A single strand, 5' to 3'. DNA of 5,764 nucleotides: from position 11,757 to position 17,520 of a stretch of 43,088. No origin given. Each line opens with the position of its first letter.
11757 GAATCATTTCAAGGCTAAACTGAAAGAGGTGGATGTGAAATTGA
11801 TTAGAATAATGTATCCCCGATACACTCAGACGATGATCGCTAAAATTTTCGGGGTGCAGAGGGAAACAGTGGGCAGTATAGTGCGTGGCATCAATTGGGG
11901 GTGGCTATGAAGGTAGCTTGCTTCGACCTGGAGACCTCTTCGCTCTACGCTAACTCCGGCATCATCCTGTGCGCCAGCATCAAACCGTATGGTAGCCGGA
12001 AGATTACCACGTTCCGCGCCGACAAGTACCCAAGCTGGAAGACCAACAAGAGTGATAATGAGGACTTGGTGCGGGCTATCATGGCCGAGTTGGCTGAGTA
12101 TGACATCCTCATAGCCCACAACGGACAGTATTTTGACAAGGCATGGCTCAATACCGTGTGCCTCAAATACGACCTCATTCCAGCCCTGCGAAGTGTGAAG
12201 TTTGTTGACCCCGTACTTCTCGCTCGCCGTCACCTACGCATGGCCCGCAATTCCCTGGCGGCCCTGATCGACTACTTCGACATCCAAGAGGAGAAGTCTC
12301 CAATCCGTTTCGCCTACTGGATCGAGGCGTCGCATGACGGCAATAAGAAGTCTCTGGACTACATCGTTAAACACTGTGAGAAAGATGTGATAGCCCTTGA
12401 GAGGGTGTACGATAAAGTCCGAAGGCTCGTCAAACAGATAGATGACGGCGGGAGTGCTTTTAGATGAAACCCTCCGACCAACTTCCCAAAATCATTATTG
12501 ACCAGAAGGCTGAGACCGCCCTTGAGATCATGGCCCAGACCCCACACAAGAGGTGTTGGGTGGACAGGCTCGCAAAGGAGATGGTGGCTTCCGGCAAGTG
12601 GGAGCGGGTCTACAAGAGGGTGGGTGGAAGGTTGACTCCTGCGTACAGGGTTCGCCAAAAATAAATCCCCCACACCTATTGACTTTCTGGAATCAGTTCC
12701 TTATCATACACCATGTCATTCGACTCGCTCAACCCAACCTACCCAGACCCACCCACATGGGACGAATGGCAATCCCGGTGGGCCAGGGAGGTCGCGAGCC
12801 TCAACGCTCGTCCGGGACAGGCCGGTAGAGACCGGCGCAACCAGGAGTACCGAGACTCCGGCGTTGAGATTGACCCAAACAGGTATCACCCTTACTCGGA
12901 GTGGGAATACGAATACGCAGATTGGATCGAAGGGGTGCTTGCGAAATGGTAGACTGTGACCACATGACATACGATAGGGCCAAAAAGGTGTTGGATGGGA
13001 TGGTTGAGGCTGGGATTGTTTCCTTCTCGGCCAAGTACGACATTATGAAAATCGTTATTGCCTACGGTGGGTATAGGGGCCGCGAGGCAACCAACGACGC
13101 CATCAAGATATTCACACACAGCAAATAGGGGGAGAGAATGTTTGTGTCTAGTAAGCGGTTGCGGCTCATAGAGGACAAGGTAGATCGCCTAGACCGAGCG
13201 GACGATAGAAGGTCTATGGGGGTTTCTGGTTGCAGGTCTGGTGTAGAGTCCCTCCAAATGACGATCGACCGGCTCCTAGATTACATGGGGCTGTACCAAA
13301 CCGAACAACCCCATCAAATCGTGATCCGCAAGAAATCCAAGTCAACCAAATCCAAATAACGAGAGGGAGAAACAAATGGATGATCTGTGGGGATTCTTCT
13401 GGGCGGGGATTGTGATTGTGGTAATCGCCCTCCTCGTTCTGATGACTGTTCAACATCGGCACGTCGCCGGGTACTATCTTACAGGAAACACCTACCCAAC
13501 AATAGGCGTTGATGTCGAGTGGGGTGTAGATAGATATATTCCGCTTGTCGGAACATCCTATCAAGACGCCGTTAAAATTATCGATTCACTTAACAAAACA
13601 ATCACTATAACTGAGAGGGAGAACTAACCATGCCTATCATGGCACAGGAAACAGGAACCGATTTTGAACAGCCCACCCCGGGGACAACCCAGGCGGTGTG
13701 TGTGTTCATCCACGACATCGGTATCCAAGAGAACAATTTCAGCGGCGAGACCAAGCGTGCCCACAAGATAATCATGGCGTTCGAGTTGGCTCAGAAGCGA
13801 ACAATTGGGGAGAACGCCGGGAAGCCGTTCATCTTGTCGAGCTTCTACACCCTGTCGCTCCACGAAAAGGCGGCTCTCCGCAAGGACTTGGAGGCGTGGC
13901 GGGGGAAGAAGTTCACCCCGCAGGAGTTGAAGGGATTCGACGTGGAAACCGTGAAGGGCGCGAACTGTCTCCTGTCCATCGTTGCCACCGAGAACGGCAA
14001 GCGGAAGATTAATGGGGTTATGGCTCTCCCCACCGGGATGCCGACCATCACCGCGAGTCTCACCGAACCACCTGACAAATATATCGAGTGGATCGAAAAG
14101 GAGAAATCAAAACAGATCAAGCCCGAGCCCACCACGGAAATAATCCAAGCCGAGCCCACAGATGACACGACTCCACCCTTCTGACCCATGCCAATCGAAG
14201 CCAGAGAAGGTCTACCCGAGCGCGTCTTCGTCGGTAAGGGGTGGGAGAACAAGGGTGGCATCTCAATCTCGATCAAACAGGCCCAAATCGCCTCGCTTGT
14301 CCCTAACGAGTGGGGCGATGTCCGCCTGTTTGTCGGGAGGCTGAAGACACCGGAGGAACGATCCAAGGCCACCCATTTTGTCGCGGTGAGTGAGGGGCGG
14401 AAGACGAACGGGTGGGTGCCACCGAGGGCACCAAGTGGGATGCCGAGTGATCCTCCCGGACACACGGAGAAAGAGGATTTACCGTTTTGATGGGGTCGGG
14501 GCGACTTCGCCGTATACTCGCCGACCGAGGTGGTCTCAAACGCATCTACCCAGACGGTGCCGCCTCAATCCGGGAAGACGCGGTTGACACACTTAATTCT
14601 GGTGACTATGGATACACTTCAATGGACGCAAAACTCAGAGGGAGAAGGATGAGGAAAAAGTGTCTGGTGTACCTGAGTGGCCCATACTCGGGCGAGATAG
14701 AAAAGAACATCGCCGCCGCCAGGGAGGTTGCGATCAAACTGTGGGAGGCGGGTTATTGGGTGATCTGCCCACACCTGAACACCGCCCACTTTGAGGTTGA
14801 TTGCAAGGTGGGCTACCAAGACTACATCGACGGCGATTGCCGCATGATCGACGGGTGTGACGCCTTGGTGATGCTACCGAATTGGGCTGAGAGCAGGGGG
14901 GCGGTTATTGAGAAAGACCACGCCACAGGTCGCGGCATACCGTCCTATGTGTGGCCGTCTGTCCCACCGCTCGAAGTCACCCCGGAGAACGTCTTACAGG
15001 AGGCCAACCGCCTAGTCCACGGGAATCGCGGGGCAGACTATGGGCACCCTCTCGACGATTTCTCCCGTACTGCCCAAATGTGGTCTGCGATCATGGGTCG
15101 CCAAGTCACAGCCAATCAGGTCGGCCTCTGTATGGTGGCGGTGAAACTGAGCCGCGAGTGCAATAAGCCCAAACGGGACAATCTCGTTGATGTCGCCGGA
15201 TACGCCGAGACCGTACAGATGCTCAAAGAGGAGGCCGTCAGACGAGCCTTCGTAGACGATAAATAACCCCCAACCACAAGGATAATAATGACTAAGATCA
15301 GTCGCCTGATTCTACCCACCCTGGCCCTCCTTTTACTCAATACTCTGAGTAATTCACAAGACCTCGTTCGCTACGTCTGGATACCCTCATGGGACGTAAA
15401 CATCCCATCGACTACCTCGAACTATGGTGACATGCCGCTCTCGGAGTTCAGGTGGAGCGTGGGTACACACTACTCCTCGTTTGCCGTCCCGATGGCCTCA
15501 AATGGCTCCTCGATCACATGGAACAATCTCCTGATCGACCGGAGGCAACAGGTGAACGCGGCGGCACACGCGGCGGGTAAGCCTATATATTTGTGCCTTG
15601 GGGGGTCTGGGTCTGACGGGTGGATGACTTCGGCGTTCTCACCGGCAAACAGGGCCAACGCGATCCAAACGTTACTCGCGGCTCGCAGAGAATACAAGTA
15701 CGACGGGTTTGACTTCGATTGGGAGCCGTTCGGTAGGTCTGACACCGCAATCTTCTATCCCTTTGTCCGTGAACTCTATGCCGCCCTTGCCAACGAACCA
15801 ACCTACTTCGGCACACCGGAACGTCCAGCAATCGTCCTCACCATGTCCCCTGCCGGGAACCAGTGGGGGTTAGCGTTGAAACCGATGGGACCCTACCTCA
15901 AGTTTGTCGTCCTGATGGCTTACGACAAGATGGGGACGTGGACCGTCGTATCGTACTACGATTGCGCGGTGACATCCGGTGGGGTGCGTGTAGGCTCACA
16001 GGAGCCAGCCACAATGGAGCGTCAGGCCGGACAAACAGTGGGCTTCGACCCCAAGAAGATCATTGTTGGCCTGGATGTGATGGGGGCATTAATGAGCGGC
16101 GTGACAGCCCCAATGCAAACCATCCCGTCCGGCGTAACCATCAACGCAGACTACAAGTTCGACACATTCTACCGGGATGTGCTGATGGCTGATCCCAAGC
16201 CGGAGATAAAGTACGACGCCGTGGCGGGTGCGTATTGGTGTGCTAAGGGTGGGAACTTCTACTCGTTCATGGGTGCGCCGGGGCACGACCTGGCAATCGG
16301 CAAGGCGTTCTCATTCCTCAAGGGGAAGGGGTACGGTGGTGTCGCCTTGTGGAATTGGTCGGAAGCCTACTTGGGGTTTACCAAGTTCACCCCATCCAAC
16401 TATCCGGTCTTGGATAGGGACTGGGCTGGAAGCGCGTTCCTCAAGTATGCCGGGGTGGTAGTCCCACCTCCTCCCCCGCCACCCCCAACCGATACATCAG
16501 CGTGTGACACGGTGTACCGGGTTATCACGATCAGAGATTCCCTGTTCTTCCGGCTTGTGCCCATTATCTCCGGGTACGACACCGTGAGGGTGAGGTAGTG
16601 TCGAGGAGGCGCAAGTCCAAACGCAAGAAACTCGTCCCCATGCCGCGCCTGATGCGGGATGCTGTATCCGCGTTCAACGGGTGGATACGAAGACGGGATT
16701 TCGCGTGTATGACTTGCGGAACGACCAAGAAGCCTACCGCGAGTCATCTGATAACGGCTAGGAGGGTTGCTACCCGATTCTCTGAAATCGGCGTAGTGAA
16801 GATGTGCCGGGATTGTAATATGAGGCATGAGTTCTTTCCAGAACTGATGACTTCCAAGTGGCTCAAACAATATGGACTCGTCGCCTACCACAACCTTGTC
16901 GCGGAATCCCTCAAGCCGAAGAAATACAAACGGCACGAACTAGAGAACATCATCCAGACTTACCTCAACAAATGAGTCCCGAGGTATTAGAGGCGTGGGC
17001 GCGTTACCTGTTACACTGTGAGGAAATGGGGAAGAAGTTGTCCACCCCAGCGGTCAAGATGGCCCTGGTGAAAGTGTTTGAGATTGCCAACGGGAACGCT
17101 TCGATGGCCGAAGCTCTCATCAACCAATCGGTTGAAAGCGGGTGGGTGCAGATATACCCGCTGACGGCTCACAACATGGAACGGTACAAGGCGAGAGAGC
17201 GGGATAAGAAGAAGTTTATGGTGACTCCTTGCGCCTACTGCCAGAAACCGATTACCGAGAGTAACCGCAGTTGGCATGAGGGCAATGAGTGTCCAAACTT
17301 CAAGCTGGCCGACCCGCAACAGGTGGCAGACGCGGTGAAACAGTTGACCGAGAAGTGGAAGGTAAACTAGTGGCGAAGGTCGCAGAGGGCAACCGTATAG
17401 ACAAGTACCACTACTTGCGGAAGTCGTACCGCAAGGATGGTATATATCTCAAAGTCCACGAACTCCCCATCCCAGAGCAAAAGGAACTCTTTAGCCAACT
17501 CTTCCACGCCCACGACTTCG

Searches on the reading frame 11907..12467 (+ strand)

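Call 54: search_protein_families(library=phrogs, proteins=[window:11907-12467:+], max_evalue=0.01)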
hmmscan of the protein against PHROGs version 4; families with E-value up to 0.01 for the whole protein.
window:11907-12467:+ (186 aa): 3 families
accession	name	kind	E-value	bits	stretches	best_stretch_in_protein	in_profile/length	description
phrog_403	-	DNA, RNA and nucleotide metabolism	1.2e-23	84.5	1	2-177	66-252/321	DNA polymerase exonuclease subunit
phrog_17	-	DNA, RNA and nucleotide metabolism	7.9e-12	45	1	1-177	670-830/1445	DNA polymerase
phrog_192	-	DNA, RNA and nucleotide metabolism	7.4e-06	26.5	1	53-128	176-248/397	DNA polymerase exonuclease subunit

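Call 75: search_protein_families(library=pfam, proteins=[window:11907-12467:+], max_evalue=0.01)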
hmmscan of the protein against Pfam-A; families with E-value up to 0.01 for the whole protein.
window:11907-12467:+ (186 aa): 1 family
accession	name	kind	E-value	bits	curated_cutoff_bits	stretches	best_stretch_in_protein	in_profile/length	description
PF13482.12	RNase_H_2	-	7.6e-14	52.4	22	1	5-171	2-164/165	RNase_H superfamily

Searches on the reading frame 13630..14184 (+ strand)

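Call 54: search_protein_families(library=phrogs, proteins=[window:13630-14184:+], max_evalue=0.01)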
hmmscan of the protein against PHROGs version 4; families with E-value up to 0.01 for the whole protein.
window:13630-14184:+ (184 aa): 1 family
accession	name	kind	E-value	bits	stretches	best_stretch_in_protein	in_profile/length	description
phrog_862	-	unknown function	6.3e-12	46.9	1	7-147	26-169/276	-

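Call 75: search_protein_families(library=pfam, proteins=[window:13630-14184:+], max_evalue=0.01)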
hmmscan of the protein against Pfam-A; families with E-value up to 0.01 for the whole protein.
window:13630-14184:+ (184 aa): 0 families

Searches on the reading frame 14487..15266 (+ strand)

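Call 28: search_protein_families(library=pfam, proteins=[window:14487-15266:+], max_evalue=0.001)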
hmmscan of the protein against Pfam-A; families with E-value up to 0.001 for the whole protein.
window:14487-15266:+ (259 aa): 3 families
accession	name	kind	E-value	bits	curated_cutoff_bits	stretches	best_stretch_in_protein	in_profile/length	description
PF19905.4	DUF6378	-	1.3e-24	86.7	27.1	1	168-242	1-76/81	Domain of unknown function (DUF6378)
PF14359.12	DUF4406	-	8.1e-17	61.9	22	1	61-150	3-86/91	Domain of unknown function (DUF4406)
PF24963.1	DUF7768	-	4.1e-08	33.9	26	1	60-152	2-94/98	Domain of unknown function (DUF7768)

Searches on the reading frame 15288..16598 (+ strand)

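Call 28: search_protein_families(library=pfam, proteins=[window:15288-16598:+], max_evalue=0.001)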
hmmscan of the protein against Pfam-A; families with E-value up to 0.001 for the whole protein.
window:15288-16598:+ (436 aa): 1 family
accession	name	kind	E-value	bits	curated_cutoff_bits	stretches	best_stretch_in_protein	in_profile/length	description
PF00704.34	Glyco_hydro_18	-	9.1e-23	81.8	29.6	1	78-358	45-315/317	Glycosyl hydrolases family 18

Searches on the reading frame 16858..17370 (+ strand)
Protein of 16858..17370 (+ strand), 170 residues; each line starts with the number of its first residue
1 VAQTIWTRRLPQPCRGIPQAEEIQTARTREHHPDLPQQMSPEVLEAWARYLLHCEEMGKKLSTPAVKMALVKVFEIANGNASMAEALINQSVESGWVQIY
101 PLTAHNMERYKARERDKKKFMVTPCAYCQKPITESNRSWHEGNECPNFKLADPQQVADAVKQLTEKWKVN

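Call 54: search_protein_families(library=phrogs, proteins=[window:16858-17370:+], max_evalue=0.01)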
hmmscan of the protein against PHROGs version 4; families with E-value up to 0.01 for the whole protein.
window:16858-17370:+ (170 aa): 2 families
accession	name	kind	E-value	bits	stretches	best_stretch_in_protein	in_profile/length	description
phrog_678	-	DNA, RNA and nucleotide metabolism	6.7e-05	23.6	1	44-118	225-298/346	replication initiation O-like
phrog_18589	-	unknown function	0.00024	22.1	1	35-114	36-113/156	-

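Call 75: search_protein_families(library=pfam, proteins=[window:16858-17370:+], max_evalue=0.01)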
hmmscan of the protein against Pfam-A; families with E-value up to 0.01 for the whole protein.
window:16858-17370:+ (170 aa): 0 families
